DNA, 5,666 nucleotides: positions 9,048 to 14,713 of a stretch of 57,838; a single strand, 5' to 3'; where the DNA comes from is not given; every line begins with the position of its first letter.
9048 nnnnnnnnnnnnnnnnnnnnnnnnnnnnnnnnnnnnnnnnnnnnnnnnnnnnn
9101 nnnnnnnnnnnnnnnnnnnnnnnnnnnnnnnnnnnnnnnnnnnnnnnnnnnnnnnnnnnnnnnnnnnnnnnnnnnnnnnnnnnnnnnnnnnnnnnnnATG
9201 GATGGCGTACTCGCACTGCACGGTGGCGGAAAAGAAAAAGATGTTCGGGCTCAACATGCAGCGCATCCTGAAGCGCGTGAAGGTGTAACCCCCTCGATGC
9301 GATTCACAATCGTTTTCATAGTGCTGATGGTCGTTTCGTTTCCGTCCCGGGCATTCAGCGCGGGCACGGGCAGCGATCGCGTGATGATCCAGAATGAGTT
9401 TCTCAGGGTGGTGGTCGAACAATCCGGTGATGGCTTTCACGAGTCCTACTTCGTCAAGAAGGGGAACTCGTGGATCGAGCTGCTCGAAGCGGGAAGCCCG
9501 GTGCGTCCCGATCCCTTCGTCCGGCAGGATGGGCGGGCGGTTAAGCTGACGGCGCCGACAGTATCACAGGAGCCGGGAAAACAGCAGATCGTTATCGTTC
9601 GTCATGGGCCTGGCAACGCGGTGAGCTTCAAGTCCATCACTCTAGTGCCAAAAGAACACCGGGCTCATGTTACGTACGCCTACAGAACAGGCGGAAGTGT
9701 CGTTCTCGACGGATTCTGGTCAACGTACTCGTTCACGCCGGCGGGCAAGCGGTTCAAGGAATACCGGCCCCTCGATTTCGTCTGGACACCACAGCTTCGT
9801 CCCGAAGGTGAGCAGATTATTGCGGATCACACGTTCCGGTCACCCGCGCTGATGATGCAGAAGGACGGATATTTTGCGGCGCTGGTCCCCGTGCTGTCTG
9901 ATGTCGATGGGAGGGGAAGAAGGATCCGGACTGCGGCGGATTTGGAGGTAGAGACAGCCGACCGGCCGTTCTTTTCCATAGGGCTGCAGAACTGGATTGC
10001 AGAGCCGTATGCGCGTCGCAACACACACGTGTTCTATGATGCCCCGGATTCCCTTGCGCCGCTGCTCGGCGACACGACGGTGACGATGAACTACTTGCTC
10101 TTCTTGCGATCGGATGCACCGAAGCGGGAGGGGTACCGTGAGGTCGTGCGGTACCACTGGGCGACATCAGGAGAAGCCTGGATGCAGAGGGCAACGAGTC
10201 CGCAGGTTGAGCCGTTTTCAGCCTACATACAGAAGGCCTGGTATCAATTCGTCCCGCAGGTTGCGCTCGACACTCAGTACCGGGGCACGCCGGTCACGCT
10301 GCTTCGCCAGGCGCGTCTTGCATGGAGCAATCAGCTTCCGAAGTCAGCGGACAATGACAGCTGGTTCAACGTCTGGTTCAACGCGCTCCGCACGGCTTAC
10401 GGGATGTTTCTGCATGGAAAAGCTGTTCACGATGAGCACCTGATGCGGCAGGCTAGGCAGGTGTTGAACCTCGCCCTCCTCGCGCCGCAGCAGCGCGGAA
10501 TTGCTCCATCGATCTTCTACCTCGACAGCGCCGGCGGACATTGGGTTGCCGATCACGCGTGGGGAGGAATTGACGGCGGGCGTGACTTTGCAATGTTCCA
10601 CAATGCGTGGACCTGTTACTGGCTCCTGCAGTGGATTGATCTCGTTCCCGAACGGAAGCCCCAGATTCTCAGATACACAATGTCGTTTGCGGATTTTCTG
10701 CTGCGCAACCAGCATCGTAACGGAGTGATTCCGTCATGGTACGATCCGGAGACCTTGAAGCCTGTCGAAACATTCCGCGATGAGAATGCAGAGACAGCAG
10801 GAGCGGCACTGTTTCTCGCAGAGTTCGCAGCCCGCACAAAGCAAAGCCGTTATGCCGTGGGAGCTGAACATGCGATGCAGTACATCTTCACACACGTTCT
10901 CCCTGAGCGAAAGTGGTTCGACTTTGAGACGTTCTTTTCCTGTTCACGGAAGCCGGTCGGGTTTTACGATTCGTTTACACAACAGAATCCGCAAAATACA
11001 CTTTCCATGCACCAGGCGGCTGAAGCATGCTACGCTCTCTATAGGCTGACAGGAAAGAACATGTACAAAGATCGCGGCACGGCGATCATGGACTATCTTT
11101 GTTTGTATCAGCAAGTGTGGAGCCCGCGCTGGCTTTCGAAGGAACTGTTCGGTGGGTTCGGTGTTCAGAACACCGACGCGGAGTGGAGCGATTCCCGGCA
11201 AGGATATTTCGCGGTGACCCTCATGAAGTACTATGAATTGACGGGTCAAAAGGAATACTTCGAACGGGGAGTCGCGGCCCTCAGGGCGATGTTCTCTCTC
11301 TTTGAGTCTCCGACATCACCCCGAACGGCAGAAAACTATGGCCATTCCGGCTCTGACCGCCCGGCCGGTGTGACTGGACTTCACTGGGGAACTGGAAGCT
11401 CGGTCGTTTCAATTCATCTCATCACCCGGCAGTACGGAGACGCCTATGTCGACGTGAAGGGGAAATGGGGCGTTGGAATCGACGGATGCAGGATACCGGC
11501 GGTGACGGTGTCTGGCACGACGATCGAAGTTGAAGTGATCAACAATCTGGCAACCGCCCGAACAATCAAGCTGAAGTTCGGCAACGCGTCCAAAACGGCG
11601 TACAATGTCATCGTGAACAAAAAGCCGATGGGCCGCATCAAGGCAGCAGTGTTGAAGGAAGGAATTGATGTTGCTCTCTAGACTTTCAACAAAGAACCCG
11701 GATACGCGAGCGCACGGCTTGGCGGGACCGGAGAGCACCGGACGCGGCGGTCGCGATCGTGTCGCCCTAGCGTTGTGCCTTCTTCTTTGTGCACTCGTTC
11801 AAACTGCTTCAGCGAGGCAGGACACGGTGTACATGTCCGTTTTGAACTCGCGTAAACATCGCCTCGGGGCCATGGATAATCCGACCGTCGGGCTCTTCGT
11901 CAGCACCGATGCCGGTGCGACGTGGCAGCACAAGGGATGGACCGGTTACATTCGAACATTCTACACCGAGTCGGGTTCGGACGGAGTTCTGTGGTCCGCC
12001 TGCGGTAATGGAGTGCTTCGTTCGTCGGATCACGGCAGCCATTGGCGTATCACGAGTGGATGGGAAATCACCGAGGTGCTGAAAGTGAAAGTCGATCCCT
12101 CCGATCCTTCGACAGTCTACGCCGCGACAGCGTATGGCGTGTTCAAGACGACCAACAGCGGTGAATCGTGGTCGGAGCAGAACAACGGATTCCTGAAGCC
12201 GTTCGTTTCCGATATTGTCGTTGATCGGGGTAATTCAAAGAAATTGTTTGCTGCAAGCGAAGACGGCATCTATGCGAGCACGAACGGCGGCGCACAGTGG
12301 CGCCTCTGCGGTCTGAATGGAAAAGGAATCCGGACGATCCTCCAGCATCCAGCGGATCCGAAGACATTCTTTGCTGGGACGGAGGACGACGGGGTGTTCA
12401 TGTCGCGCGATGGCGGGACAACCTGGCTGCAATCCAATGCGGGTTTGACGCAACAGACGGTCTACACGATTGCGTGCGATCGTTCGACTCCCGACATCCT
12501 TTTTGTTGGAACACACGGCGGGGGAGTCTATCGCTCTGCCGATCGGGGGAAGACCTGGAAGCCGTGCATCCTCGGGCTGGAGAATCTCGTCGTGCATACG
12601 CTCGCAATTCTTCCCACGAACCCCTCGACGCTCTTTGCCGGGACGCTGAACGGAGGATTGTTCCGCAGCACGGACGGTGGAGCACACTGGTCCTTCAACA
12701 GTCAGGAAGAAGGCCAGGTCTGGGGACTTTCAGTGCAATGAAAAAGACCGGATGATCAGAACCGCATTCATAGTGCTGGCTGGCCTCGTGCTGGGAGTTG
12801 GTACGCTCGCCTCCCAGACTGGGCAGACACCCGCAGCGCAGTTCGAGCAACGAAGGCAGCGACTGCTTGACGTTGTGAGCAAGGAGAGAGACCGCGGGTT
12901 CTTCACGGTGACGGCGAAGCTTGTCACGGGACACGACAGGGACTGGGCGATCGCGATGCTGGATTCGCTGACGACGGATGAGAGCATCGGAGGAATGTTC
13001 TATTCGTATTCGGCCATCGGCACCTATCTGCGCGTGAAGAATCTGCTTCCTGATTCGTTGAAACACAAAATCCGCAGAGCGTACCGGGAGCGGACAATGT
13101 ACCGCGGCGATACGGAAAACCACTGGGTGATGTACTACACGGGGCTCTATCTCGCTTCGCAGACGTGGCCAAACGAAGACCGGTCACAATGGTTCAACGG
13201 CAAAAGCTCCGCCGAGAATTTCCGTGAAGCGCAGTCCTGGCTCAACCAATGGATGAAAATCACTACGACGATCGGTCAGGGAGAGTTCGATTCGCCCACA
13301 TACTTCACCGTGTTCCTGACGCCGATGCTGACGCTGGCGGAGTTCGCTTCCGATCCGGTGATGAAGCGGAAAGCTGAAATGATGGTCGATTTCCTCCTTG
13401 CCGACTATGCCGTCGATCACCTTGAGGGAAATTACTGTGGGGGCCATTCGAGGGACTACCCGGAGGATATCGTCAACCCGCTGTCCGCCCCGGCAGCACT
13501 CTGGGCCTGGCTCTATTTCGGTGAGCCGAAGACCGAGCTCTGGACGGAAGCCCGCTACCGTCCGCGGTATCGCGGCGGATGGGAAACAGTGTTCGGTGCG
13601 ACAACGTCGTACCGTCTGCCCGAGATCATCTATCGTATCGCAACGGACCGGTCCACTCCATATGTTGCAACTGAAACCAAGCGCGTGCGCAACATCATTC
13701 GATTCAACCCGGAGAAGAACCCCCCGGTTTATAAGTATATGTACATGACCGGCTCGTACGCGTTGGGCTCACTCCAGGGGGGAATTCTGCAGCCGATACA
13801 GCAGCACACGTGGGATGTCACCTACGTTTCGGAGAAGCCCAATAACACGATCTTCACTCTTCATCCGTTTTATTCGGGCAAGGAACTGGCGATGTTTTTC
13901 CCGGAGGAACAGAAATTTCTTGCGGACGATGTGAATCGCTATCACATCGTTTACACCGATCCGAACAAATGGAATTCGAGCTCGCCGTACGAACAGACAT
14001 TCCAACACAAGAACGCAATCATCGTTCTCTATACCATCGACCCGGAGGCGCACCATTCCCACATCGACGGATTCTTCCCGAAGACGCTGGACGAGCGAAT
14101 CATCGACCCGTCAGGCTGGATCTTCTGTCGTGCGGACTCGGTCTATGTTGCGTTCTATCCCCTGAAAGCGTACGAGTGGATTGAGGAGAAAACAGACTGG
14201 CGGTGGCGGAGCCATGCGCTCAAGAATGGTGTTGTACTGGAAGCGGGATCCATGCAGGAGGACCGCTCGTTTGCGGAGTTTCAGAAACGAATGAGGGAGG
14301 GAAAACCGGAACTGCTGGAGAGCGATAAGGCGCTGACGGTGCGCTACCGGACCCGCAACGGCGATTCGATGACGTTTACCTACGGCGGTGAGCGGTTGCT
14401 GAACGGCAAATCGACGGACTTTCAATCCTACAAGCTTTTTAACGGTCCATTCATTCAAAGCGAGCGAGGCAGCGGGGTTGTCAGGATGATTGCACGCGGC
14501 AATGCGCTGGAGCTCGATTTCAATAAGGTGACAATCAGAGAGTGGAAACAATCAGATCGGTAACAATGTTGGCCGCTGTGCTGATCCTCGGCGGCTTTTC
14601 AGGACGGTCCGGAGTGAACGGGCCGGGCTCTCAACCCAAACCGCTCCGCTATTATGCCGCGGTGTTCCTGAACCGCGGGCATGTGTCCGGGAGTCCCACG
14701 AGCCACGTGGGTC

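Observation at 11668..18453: Duplicated secreted module: Asp-box beta-propeller paired with a ~600-aa toroid-like protein (P-X-P-P-X)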

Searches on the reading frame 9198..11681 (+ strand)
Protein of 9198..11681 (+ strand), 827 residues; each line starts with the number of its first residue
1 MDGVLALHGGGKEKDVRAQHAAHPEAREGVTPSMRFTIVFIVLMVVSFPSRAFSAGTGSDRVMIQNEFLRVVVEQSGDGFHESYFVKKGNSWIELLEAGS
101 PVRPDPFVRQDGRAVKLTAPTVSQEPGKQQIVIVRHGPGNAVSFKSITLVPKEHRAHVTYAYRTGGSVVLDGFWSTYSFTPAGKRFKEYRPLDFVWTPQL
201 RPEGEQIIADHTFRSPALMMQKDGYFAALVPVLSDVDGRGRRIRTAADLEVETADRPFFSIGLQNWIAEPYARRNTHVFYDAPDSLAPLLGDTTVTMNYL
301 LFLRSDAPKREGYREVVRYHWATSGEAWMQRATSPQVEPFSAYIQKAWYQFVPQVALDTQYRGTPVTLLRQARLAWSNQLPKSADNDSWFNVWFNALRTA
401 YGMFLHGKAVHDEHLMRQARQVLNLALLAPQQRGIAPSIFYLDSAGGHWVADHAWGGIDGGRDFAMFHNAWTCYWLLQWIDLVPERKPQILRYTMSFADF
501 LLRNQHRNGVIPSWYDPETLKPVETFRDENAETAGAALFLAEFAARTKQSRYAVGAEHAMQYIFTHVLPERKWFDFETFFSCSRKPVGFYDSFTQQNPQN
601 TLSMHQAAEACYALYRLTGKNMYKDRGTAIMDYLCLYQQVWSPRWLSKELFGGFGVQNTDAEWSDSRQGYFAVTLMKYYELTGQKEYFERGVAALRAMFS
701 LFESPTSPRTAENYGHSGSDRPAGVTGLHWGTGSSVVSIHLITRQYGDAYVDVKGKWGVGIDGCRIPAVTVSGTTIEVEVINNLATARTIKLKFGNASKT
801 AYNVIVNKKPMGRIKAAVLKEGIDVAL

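Call 3: search_protein_families(library=pfam, proteins=[window:9198-11681:+], max_evalue=0.01)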
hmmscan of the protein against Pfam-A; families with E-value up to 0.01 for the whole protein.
window:9198-11681:+ (827 aa): 1 family
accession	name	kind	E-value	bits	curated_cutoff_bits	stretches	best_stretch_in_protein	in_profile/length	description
PF01532.26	Glyco_hydro_47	-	0.0025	17.3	22.9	1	564-681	321-431/455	Glycosyl hydrolase family 47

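Call 7: search_protein_families(library=ncbifam, proteins=[window:9198-11681:+], max_evalue=0.1)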
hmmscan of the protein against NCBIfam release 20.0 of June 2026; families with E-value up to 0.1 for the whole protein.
window:9198-11681:+ (827 aa): 0 families

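Call 45: search_solved_structures(query=window:9294-11681:+, max_evalue=1)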
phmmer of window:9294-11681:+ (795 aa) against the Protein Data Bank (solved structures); distinct sequences matched with E-value up to 1: 1.
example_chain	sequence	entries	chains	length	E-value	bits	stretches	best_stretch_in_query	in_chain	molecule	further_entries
9hqv_Yq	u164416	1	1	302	0.26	12.6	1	131-186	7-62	mS133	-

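Call 46: search_protein_families(library=pfam, proteins=[window:9294-11681:+], max_evalue=0.1)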
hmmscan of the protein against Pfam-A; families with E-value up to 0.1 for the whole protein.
window:9294-11681:+ (795 aa): 2 families
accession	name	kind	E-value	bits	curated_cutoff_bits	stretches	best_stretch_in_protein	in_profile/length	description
PF01532.26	Glyco_hydro_47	-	0.0023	17.4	22.9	1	532-649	321-431/455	Glycosyl hydrolase family 47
PF03663.20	Glyco_hydro_76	-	0.057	13.3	25.9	1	563-670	147-255/366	Glycosyl hydrolase family 76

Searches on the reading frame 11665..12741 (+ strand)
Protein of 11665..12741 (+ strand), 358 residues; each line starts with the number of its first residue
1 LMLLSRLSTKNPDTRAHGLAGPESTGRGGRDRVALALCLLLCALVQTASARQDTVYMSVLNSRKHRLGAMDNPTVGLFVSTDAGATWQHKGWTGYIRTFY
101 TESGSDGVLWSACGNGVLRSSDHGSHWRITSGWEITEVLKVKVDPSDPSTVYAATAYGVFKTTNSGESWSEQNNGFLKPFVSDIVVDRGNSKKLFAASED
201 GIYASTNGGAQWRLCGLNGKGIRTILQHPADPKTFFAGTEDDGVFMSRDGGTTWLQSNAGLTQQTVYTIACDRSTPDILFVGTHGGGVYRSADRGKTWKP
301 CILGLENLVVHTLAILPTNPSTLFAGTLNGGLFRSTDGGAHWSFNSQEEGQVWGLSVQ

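Call 3: search_protein_families(library=pfam, proteins=[window:11665-12741:+], max_evalue=0.01)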
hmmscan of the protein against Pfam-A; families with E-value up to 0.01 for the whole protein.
window:11665-12741:+ (358 aa): 6 families
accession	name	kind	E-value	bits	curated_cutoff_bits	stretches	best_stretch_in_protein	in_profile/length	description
PF15902.12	Sortilin-Vps10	-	3.7e-22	79.2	33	3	202-280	3-84/446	Sortilin, neurotensin receptor 3,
PF02012.26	BNR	-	1.8e-11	42.7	27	0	78-89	1-12/12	BNR/Asp-box repeat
PF14870.12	PSII_BNR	-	2.3e-06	27.5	27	1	235-348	32-143/303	Photosynthesis system II assembly factor YCF48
PF15899.11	BNR_6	-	1.1e-05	25.5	27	0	289-299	2-12/14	BNR-Asp box repeat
PF23366.1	Beta-prop_HVO_0234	-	0.00012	22.2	27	1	139-264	149-268/274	HVO_0234-like, beta propeller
PF10647.15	Gmad1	-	0.0002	21.8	20.5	0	130-175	200-242/251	Lipoprotein LpqB beta-propeller domain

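Call 7: search_protein_families(library=ncbifam, proteins=[window:11665-12741:+], max_evalue=0.1)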
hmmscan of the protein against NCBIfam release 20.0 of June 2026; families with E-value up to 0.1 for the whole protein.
window:11665-12741:+ (358 aa): 3 families
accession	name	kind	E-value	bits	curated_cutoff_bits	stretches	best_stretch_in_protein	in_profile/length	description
NF045728.1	glycosyl_F510_1955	equivalog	2.4e-41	141.7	175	5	72-175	69-176/246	F510_1955 family glycosylhydrolase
NF010237.0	PRK13684.1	equivalog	4e-06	26.1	326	1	235-347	60-169/334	photosynthesis system II assembly factor Ycf48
NF052228.1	T9SS_PorZ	equivalog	1e-05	24.2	260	0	130-165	369-405/757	type IX secretion system anionic LPS delivery protein PorZ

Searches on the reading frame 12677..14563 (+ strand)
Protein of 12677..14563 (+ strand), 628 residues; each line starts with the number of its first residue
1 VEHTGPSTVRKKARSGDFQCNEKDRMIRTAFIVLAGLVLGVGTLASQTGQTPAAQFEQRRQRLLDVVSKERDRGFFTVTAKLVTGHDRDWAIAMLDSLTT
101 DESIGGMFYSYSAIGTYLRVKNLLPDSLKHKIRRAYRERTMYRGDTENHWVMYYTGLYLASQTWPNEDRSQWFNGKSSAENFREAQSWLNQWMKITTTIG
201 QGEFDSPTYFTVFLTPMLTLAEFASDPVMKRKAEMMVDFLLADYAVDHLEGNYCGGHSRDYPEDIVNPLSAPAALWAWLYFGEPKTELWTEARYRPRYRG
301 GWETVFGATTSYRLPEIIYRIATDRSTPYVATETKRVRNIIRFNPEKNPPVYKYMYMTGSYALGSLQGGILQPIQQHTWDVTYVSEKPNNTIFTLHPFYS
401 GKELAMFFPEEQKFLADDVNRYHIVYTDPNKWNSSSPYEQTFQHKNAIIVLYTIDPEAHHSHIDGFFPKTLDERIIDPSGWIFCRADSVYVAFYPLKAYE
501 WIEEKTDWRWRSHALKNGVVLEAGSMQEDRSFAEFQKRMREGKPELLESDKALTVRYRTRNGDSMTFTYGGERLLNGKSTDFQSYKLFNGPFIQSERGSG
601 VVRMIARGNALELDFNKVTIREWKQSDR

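Call 3: search_protein_families(library=pfam, proteins=[window:12677-14563:+], max_evalue=0.01)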
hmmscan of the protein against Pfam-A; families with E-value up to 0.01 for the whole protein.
window:12677-14563:+ (628 aa): 0 families

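Call 7: search_protein_families(library=ncbifam, proteins=[window:12677-14563:+], max_evalue=0.1)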
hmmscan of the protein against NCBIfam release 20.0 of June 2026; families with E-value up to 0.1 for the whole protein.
window:12677-14563:+ (628 aa): 1 family
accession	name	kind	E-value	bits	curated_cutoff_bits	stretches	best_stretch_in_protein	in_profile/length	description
TIGR04342.1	EXLDI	subfamily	0.033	14.5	32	1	134-199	35-95/124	EXLDI protein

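Call 12: find_homologous_proteins(query=window:12752-14563:+)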
Query window:12752-14563:+ (603 aa): 2056 proteins with E <= 0.001 among 8000 candidates; the best 120 are listed.
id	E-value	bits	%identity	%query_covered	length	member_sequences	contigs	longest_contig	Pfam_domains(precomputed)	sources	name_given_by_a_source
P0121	0.0e+0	1418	100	100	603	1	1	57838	-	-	-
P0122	0.0e+0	1173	83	99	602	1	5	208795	-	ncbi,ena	-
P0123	0.0e+0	1169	80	100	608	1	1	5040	-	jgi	jgi:hypothetical protein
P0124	0.0e+0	1160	82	99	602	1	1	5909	-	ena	-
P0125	0.0e+0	1153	80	99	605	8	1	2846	-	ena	-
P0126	0.0e+0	1153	80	100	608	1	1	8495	-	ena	-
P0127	0.0e+0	1144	79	100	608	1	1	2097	-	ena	-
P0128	0.0e+0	1140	81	97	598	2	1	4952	-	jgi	jgi:hypothetical protein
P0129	0.0e+0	1135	79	100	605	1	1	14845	-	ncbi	-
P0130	0.0e+0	1135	80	98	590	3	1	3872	-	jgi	jgi:hypothetical protein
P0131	0.0e+0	1130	78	100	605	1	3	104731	-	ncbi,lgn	-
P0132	0.0e+0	1129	78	100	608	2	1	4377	-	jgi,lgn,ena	-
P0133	0.0e+0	1128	78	100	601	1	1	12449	-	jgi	jgi:hypothetical protein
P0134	0.0e+0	1125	78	100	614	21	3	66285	-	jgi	-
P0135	0.0e+0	1120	78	99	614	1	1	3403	-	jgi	jgi:hypothetical protein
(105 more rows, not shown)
